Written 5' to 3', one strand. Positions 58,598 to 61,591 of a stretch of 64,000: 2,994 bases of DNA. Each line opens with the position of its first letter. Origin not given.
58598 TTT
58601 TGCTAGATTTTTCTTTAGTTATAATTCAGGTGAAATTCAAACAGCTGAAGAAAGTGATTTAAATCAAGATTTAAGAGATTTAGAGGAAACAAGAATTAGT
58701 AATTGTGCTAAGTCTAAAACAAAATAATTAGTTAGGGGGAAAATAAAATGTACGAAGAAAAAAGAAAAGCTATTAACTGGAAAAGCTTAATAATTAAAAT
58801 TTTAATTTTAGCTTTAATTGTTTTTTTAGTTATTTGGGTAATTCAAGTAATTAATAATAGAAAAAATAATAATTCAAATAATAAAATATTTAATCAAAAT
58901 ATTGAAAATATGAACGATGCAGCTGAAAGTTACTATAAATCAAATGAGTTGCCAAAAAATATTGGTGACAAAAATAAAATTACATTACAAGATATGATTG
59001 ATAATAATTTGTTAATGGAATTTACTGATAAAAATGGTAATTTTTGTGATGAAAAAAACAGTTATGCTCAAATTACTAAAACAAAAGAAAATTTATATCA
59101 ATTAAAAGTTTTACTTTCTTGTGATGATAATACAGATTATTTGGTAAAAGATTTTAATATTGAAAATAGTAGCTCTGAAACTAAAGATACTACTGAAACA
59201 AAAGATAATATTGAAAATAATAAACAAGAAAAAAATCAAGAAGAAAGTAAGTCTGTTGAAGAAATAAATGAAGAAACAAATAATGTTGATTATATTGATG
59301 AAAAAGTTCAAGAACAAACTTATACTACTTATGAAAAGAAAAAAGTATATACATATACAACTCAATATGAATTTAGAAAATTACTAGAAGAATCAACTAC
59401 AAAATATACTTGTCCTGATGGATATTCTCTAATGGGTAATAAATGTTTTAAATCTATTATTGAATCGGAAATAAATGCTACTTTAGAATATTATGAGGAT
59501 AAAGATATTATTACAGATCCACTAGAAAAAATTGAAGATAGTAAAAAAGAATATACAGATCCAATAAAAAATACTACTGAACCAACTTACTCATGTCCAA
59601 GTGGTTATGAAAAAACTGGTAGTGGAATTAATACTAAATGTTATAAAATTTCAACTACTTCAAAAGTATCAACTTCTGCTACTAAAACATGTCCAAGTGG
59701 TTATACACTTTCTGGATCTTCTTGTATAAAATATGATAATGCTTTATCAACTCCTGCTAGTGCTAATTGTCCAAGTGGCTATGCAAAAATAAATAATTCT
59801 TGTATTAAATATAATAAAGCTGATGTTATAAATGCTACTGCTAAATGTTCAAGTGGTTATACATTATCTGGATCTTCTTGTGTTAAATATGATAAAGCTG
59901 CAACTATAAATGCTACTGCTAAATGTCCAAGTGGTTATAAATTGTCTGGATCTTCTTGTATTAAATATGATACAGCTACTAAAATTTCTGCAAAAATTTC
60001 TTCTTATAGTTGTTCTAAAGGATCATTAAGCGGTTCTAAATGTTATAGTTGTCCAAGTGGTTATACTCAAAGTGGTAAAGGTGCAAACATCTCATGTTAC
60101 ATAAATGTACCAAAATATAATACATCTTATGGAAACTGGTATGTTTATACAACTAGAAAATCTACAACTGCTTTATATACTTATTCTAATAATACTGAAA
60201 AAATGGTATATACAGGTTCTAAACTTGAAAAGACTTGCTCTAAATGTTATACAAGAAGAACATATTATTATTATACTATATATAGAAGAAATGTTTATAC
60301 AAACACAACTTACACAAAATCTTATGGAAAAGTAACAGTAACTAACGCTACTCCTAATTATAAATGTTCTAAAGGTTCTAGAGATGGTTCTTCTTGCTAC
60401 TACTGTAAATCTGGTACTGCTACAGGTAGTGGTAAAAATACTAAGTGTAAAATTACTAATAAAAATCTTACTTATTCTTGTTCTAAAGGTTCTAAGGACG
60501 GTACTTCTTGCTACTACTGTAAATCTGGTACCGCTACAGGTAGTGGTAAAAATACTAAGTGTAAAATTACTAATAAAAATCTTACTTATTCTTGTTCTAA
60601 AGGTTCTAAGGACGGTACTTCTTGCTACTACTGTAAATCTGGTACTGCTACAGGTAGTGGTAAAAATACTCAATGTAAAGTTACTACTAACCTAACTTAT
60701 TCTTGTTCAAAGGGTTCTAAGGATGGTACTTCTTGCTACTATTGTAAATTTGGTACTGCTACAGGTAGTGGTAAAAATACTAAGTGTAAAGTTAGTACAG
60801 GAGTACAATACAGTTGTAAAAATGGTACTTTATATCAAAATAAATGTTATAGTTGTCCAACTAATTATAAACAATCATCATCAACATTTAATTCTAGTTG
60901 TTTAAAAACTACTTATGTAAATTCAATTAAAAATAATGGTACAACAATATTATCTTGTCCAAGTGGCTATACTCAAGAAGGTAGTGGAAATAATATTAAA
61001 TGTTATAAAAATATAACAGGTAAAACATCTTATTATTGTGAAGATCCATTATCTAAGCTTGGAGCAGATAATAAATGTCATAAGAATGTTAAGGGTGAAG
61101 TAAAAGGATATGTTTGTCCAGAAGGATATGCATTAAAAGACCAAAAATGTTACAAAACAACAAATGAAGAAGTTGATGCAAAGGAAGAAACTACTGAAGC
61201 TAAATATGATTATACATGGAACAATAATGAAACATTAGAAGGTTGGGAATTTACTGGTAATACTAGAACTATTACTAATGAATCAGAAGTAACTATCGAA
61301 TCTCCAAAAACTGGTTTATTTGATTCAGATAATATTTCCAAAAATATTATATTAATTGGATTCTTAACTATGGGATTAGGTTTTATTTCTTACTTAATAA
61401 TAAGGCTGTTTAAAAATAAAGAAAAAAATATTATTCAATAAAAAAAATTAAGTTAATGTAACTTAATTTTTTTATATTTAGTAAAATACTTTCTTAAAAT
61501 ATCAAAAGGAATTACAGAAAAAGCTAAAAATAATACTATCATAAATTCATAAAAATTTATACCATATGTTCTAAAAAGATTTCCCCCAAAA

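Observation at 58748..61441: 897-aa Cys-rich repeat protein anchored at both ends, with a recently expanded in-frame 114-bp tandem repeat (candidate phase- or length-variable surface protein)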

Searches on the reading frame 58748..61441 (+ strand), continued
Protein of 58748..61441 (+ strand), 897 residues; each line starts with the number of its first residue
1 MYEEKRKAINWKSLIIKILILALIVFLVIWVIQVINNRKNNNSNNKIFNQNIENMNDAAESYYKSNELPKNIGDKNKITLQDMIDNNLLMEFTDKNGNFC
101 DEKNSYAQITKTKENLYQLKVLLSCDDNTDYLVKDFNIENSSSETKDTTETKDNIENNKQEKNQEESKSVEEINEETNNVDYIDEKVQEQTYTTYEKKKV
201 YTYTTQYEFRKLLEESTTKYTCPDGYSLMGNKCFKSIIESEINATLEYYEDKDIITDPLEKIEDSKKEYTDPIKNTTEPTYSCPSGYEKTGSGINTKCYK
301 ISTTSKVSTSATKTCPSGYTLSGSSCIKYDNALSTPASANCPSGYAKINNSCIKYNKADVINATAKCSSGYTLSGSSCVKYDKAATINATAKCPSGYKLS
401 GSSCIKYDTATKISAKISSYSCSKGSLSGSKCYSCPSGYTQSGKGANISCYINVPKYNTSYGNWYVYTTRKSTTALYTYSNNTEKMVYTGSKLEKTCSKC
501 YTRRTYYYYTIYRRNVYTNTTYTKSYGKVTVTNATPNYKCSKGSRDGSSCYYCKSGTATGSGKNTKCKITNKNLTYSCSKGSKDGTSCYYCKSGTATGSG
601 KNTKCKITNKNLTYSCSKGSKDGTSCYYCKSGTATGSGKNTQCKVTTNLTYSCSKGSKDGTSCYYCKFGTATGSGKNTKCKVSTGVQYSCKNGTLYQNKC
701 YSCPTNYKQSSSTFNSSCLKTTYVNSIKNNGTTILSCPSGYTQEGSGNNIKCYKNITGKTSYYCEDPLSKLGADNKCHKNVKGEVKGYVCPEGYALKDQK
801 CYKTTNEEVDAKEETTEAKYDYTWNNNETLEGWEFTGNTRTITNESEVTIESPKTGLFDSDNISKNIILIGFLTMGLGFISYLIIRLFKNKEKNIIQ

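Call 90: search_dna_similar(query=window:58748-61438:+, collection=plasmids, mode=protein, max_rows=8)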
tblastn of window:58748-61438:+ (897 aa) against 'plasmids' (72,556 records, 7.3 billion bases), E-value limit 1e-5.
Records with a match: 22; places in all: 36; records where one place covers at least 80% of the query: 0.
Best place of each record, by identity: <60% 22.
By first word of the organism name: Sphingobium 9; Shewanella 8; Sphingopyxis 3; Alteromonas 1; Pseudoalteromonas 1.
By predicted mobility (MOB-suite, as given by PLSDB): mobilizable 8; conjugative 8; non-mobilizable 6.
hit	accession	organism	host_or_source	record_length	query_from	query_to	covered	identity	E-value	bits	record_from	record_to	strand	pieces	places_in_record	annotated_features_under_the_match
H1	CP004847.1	Alteromonas mediterranea 615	-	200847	214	796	65%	24.1%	8e-12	77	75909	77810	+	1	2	hypothetical protein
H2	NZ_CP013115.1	Shewanella xiamenensis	environnemental,Hospital effluents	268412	212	481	30%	29.3%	1e-9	71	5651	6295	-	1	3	Ig-like domain-containing protein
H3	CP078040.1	Shewanella putrefaciens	Whole Organism,sink handle in ICU Room ...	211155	212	465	28%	30.5%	2e-9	69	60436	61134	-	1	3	none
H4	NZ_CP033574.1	Shewanella algae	Neophocaena phocaenoides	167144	211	465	28%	28.9%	1e-9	70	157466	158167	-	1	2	hypothetical protein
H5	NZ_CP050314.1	Shewanella aestuarii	Perinereis linea,Single cell,intestinal ...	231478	213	409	22%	36.9%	2e-6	118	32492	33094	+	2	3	Ig-like domain-containing protein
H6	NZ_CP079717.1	Shewanella xiamenensis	hospital wastewater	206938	212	443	26%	28.5%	2e-7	63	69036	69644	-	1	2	hypothetical protein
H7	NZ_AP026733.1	Shewanella xiamenensis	-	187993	212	443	26%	28.5%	2e-7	63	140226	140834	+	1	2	hypothetical protein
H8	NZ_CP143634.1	Shewanella xiamenensis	-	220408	212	443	26%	28.5%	2e-7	63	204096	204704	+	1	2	Ig-like domain-containing protein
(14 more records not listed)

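Call 91: get_annotated_region(hit=H1, flank=7000)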
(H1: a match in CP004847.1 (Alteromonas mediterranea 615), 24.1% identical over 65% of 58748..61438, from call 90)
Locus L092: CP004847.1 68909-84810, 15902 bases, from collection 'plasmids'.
description: Alteromonas mediterranea 615 strain English Channel 615 plasmid unnamed, complete sequence
organism: Alteromonas mediterranea 615 (NCBI taxid 1300253)
taxonomy: Bacteria; Pseudomonadota; Gammaproteobacteria; Alteromonadales; Alteromonadaceae; Alteromonas; Alteromonas mediterranea; Alteromonas mediterranea 615
host: -; source: -; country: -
typing (MOB-suite, as given by PLSDB): mobilizable; replicon rep_cluster_1331; relaxase MOBH
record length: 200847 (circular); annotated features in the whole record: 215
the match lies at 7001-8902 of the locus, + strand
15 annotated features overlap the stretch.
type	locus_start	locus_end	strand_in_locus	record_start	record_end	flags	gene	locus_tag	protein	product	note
CDS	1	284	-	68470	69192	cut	-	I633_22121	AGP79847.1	ribonuclease h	-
CDS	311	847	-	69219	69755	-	-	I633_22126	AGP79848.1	hypothetical protein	-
CDS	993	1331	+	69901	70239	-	-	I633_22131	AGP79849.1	hypothetical protein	-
CDS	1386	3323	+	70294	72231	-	-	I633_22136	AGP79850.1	helicase domain protein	-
CDS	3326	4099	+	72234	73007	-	-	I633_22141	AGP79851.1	hypothetical protein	-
CDS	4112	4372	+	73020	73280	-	-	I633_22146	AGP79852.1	hypothetical protein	-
CDS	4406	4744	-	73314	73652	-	-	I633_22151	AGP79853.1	hypothetical protein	-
CDS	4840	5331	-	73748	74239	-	-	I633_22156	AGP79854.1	hypothetical protein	-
CDS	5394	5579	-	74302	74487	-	-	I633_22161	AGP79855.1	hypothetical protein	-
CDS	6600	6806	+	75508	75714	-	-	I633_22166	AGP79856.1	hypothetical protein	-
CDS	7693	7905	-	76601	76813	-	-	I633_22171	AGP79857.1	hypothetical protein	-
CDS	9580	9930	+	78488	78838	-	-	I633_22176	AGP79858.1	hypothetical protein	-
CDS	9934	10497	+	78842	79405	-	-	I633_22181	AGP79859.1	hypothetical protein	-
CDS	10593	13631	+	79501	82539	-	-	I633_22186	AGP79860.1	hypothetical protein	-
CDS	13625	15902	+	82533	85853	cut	-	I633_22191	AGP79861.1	hypothetical protein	-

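Call 92: get_annotated_region(hit=H5, flank=7000)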
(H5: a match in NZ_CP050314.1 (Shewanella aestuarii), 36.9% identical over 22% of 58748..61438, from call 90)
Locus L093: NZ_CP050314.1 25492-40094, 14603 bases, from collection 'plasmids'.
description: Shewanella aestuarii strain PN3F2 plasmid pPN3F2_1, complete sequence
organism: Shewanella aestuarii (NCBI taxid 1028752)
taxonomy: Bacteria; Pseudomonadota; Gammaproteobacteria; Alteromonadales; Shewanellaceae; Shewanella; Shewanella aestuarii
host: -; source: Perinereis linea,Single cell,intestinal content; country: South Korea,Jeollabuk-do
typing (MOB-suite, as given by PLSDB): non-mobilizable
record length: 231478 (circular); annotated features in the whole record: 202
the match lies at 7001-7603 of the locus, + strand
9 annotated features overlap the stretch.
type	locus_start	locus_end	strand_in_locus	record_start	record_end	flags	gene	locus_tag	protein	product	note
CDS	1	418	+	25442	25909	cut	-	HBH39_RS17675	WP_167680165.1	hypothetical protein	-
CDS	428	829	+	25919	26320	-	-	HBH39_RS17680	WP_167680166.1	thermonuclease family protein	-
CDS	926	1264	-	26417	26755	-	-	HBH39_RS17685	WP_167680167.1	S24 family peptidase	-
CDS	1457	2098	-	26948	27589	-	-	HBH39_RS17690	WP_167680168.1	hypothetical protein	-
CDS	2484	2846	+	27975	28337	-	-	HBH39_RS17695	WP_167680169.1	hypothetical protein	-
CDS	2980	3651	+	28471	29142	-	-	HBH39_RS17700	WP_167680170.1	hypothetical protein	-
CDS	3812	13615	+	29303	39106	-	-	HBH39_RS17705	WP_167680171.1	Ig-like domain-containing protein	-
CDS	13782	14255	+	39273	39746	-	lepB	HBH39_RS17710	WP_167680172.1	signal peptidase I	GO:0009306 - protein secretion [Evidence IEA]; GO:0006465 - signal peptide processing [Evidence IEA]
CDS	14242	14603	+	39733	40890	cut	-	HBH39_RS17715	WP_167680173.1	TrbC family F-type conjugative pilus assembly protein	-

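Call 94: search_protein_families(library=pfam, proteins=[L093:3812-13612:+, L092:5753-9421:+], max_evalue=0.01)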
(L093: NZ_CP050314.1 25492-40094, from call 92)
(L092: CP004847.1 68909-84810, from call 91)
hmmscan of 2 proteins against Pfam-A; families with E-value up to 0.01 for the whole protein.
L093:3812-13612:+ (3267 aa): 2 families
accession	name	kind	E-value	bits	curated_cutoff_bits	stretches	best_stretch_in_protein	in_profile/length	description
PF13750.12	Big_3_3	-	1.4e-06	28.5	27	1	2236-2373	5-147/157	Bacterial Ig-like domain (group 3)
PF00801.26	PKD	-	3e-06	27.6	23.5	0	3034-3085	25-73/80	PKD domain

L092:5753-9421:+ (1223 aa): 2 families
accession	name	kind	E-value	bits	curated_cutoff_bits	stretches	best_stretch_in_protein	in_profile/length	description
PF08140.16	Cuticle_1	-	0.00023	21.6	27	0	535-569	2-39/40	Crustacean cuticle protein repeat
PF01683.23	EB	-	0.0008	19.9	24.3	2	556-611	1-52/52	EB module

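Call 95: search_protein_families(library=ncbifam, proteins=[L093:3812-13612:+, L092:5753-9421:+, P0048, P0016], max_evalue=0.01)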
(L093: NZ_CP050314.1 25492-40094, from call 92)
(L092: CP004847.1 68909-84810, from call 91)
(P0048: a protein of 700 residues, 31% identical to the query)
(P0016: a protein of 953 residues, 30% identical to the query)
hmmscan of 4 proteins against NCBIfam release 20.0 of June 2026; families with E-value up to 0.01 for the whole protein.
L093:3812-13612:+ (3267 aa): 0 families

L092:5753-9421:+ (1223 aa): 1 family
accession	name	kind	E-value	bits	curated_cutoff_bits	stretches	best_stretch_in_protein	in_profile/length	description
NF033930.1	pneumo_PspA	exception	6.7e-08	31.7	850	1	424-586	459-609/659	pneumococcal surface protein A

P0048 (700 aa): 0 families

P0016 (953 aa): 1 family
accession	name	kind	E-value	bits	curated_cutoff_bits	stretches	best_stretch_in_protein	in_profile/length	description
NF009017.0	PRK12355.3-3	subfamily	0.0027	16.4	796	0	630-776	138-293/576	type-F conjugative transfer system mating-pair stabilization protein TraN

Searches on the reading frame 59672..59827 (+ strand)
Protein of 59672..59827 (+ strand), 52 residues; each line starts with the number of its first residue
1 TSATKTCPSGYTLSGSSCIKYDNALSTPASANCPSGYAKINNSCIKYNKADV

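Call 101: find_homologous_proteins(query=A6, max_evalue=0.00001)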
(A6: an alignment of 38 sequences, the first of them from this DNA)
Query A6 (38 sequences) (52 aa, profile of the alignment): 4 proteins with E <= 0.00001 among 823 candidates.
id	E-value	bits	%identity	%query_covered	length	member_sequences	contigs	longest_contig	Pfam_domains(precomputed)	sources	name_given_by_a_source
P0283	9.2e-16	75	73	29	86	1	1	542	-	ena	-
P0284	2.7e-10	58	40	77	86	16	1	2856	-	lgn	-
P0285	5.0e-8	50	58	37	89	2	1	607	-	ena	-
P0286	2.6e-7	48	43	58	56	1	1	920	-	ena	-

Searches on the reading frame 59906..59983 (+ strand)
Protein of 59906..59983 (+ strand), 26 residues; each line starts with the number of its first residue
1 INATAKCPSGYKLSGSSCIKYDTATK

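Call 47: search_solved_structures(query=A4, max_evalue=10, show_alignments=3)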
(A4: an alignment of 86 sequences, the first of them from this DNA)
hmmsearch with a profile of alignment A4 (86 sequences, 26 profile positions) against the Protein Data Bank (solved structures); distinct sequences matched with E-value up to 10: 11.
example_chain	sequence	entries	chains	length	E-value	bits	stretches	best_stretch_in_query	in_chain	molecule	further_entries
1e5g_A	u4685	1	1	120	0.00016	24.2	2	3-17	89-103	COMPLEMENT CONTROL PROTEIN C3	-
1ntl_A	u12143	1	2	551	0.0063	19.1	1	2-17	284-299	Complement component receptor 1-like protein,Ig gamma-1 chain C region secreted form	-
6ee9_X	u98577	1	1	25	0.012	18.2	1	5-18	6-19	Stress-response Peptide-1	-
1ntj_A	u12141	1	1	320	0.026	17.1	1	1-17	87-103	complement receptor related protein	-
1vvc_A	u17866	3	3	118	0.027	17.1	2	3-17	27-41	VACCINIA VIRUS COMPLEMENT CONTROL PROTEIN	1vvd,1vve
2zib_A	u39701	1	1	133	0.048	16.3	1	6-20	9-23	Type II antifreeze protein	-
2xrb_A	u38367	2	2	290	0.25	14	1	1-17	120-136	COMPLEMENT REGULATORY PROTEIN CRRY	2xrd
5fob_C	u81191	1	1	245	0.29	13.8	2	3-17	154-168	SMALLPOX INHIBITOR OF COMPLEMENT SPICE, D15L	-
9wyt_J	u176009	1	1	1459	0.8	12.4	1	6-20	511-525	yolk sac IgY receptor precursor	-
2mva_A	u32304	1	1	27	1.9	11.2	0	6-20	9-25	RhTx toxin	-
2q7z_A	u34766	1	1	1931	4.2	10.1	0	4-16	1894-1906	Complement receptor type 1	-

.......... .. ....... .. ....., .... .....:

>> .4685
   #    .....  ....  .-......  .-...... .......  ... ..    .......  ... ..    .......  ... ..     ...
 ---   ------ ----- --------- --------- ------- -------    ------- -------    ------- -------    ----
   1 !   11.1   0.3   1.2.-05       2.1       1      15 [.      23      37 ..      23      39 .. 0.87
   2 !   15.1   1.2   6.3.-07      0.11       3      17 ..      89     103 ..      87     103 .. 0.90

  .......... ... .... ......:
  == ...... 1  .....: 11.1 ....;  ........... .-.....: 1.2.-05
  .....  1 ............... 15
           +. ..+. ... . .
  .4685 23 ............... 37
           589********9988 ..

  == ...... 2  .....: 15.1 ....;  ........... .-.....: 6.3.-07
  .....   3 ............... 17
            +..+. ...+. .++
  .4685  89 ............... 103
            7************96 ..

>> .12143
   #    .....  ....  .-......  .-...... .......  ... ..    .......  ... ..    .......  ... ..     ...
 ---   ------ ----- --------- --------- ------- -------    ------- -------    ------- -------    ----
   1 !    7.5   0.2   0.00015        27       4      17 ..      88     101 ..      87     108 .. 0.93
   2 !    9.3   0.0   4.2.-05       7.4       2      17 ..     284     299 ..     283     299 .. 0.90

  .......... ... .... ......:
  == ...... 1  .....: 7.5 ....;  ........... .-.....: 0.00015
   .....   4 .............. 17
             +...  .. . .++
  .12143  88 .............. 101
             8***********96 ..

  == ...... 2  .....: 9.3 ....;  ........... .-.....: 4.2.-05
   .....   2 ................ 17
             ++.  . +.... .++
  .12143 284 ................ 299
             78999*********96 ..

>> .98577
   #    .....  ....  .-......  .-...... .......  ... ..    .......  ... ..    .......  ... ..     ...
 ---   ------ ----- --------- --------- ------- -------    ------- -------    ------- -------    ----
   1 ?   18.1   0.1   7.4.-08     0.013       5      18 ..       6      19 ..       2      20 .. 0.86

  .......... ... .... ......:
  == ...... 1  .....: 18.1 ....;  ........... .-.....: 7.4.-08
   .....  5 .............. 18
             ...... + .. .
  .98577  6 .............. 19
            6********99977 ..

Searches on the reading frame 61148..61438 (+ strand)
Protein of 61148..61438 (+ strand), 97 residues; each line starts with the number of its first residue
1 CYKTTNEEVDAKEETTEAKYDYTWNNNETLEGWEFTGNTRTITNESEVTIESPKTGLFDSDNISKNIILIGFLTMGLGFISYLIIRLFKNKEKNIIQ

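Call 64: find_homologous_proteins(query=window:61148-61438:+, max_evalue=0.01)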
Query window:61148-61438:+: 1 candidates shared short words with the query, none scored E <= 0.01.
